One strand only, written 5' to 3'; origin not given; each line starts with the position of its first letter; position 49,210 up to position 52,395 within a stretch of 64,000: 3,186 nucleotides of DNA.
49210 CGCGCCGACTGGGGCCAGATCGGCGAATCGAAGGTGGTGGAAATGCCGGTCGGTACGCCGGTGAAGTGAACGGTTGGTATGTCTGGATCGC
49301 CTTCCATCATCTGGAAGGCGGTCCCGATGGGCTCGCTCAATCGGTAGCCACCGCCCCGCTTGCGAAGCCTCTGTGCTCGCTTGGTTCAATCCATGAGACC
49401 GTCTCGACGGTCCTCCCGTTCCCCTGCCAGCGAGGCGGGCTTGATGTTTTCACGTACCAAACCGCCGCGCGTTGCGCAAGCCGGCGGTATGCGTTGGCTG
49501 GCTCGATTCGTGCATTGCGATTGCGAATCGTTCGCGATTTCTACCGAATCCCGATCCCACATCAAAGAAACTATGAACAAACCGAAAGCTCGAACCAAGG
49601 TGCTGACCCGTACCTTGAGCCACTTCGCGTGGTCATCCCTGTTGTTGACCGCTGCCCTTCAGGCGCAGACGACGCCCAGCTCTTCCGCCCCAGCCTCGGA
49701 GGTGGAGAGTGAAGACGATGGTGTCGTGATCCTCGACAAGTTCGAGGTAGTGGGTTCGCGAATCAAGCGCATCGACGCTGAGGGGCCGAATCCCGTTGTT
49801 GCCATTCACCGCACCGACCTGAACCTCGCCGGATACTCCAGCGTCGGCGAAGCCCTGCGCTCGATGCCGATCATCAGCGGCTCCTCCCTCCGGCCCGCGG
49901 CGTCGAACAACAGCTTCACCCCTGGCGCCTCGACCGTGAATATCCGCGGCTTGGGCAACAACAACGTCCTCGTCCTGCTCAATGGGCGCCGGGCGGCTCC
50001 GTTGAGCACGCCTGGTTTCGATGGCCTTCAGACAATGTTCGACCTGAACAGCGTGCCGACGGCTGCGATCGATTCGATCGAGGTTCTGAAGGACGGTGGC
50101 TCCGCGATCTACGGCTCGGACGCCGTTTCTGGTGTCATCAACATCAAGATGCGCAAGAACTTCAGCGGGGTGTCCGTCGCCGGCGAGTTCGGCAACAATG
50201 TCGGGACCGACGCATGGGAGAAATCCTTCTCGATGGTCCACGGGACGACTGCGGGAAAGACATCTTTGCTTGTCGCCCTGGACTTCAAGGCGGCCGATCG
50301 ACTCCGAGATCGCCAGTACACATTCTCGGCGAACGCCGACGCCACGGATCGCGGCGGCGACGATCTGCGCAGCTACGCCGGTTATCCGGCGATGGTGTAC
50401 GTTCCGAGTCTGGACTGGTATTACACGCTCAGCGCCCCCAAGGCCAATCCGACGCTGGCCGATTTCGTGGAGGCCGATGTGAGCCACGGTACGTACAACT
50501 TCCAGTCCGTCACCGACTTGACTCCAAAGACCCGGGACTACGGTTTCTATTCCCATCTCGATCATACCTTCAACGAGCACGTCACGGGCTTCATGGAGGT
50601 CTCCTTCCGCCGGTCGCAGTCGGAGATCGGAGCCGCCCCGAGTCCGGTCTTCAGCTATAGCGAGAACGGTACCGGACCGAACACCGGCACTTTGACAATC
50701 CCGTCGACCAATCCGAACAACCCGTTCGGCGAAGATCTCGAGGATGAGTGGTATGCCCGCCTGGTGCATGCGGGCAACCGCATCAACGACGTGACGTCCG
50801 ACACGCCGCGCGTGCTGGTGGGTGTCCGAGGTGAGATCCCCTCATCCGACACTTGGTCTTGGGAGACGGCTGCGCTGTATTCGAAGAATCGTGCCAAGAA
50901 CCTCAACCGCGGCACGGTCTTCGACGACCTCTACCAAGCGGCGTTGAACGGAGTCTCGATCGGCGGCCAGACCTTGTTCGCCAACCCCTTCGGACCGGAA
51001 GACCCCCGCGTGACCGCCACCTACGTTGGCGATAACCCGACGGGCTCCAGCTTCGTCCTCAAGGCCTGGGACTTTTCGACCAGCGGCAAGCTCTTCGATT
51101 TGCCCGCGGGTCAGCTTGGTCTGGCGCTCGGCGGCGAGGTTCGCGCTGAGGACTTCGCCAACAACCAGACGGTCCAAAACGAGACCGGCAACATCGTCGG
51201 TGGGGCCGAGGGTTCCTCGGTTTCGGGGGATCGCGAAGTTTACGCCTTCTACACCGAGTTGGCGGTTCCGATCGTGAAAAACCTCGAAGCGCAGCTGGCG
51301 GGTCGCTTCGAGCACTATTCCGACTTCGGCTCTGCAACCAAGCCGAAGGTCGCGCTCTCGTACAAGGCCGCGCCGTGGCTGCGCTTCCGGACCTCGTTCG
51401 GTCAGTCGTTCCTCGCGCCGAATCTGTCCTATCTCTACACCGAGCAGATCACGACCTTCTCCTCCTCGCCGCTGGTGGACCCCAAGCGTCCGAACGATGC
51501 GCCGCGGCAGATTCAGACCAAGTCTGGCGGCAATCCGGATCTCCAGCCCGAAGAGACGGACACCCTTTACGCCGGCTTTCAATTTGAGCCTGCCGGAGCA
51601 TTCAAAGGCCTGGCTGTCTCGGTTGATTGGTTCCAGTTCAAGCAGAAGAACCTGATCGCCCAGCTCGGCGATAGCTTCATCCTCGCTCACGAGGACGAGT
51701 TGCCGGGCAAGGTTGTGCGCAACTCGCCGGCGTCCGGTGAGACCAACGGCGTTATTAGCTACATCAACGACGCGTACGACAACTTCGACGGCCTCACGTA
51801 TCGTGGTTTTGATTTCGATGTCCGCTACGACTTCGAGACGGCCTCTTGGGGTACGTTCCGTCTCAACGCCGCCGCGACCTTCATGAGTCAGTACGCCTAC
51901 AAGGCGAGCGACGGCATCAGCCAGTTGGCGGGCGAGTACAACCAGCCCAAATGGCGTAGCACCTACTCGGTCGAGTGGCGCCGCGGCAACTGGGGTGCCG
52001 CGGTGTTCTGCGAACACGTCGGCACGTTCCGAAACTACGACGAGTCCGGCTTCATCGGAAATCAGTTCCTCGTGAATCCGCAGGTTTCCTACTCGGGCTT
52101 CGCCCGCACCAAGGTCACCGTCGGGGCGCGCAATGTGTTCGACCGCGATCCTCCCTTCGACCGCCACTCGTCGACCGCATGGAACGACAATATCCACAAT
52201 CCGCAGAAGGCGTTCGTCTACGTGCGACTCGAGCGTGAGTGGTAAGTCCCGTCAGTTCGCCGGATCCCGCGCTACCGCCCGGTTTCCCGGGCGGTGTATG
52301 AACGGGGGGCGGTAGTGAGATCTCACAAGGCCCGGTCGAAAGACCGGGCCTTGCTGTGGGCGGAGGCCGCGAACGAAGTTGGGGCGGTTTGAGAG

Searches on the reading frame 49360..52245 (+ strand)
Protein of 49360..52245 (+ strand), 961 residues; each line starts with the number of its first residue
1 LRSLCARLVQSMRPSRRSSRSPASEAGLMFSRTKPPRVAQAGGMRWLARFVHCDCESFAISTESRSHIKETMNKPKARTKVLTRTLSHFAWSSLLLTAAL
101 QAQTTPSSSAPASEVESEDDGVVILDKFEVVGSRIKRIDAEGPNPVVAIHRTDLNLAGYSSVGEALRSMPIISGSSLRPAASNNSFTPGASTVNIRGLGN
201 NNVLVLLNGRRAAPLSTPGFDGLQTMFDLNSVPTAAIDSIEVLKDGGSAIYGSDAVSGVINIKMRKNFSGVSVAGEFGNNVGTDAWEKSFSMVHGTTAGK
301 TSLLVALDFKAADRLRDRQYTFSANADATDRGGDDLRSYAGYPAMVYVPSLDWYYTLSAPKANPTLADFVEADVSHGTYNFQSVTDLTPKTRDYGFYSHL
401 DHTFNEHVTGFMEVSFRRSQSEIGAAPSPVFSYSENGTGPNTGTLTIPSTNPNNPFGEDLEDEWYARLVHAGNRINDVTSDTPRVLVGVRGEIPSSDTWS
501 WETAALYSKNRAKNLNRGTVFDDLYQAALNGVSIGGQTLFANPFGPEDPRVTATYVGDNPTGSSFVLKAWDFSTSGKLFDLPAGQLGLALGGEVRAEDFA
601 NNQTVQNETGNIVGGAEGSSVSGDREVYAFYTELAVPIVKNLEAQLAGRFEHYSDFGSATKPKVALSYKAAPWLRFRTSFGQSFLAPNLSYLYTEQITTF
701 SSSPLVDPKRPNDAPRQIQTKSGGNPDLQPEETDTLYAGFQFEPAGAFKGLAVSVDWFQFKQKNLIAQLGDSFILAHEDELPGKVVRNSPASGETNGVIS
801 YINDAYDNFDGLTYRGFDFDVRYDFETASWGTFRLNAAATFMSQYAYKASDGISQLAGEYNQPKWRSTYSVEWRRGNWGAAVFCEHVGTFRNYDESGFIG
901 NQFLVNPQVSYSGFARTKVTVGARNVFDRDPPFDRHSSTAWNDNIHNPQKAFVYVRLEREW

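Call 6: search_protein_families(library=pfam, proteins=[window:49360-52245:+], max_evalue=0.01)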
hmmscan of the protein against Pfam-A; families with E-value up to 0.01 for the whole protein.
window:49360-52245:+ (961 aa): 3 families
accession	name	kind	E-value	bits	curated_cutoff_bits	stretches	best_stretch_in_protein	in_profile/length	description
PF00593.30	TonB_dep_Rec_b-barrel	-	3.2e-32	113.4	27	1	436-926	10-436/436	TonB dependent receptor-like, beta-barrel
PF07715.20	Plug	-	2.3e-20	73.6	23.9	1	141-259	4-107/107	TonB-dependent Receptor Plug Domain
PF14905.12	OMP_b-brl_3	-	1.2e-05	25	27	1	587-933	72-380/408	Outer membrane protein beta-barrel family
